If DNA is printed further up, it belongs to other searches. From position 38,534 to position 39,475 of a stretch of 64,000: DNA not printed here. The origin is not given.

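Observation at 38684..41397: ThuA-ThuB gene fusion followed by a second ThuB-like oxidoreductase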

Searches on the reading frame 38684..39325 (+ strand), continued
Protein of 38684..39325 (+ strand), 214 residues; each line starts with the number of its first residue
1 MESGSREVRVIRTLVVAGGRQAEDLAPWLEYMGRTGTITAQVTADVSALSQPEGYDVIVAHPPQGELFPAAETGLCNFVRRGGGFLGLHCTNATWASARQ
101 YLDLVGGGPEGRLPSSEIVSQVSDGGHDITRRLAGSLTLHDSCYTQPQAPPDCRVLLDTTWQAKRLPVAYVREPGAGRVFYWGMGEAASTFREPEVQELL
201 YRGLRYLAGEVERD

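Call 54: search_solved_structures(query=window:38684-39325:+, max_evalue=10, show_alignments=2)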
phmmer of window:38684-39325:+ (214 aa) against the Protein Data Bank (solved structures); distinct sequences matched with E-value up to 10: 1.
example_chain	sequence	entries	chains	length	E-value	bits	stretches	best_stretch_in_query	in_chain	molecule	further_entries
1gp7_A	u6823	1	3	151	0.43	13.2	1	133-161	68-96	PHOSPHOLIPASE A2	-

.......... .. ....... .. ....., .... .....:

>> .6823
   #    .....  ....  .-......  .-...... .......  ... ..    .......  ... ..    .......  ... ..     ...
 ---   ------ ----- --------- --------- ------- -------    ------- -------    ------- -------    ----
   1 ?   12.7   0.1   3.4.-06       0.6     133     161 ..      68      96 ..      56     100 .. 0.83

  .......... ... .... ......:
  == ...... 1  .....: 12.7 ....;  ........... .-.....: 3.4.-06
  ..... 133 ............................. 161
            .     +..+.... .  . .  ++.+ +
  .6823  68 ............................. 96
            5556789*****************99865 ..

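Call 68: predict_structure(alignment_id=A2)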
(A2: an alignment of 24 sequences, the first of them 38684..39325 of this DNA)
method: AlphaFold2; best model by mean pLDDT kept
length: 214 residues; sequences in the alignment: 24
mean_pLDDT: 94.4   pTM: 0.91
mean pLDDT of the five models: 94.4, 94.3, 94.0, 93.8, 93.2
residues with pLDDT >= 90: 187; 70-90: 23; 50-70: 4; < 50: 0
segments of 3 or more residues with pLDDT < 50: none
pLDDT, mean of each block of 10 residues (from residue 1): 78 97 98 96 97 97 92 98 97 95 90 95 95 94 92 96 95 97 97 97 97 68
secondary structure, 60 per line:
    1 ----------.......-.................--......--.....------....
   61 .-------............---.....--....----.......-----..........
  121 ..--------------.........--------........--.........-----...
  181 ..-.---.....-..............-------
elements in order: E11-17 H19-35 E38-43 H46-50 E57-61 H69-80 E84-88 H91-94 H99-105 E111-122 E137-145 E154-161 E164-172 E178-182 H188-192 H194-207

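Call 74: find_encoding_contigs(protein=P0139, flank=7000, max_places=2)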
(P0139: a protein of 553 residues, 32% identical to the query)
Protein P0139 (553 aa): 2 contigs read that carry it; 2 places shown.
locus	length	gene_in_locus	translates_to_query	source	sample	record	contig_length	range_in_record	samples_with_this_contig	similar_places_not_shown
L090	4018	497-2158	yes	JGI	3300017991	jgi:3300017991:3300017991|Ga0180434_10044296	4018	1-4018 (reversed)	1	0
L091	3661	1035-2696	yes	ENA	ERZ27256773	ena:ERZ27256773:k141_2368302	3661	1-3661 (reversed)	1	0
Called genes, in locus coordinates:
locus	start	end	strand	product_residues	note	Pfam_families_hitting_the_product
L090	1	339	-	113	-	?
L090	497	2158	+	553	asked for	PF06283:ThuA, PF01408:GFO_IDH_MocA, PF02894:GFO_IDH_MocA_C, PF22725:GFO_IDH_MocA_C3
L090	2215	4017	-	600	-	?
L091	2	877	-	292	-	?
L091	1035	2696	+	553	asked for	PF06283:ThuA, PF01408:GFO_IDH_MocA, PF02894:GFO_IDH_MocA_C, PF22725:GFO_IDH_MocA_C3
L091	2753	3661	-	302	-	?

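Call 75: find_encoding_contigs(protein=P0124, flank=7000, max_places=2)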
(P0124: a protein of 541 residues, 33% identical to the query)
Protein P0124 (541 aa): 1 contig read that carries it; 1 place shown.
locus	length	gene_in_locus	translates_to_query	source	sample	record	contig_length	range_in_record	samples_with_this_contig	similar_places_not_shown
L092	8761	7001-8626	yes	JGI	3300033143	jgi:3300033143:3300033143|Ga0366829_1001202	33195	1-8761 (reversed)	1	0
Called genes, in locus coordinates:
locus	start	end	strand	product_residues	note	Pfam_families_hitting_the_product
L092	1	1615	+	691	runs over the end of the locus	PF00884:Sulfatase, PF01663:Phosphodiest (weak), PF16347:SGSH_C, PF13385:Laminin_G_3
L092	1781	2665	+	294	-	PF00582:Usp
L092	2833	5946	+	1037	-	PF17829:GH115_C (faint), PF19190:BACON_2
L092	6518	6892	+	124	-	-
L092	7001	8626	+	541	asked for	PF06283:ThuA, PF01408:GFO_IDH_MocA, PF02894:GFO_IDH_MocA_C, PF22725:GFO_IDH_MocA_C3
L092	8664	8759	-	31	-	?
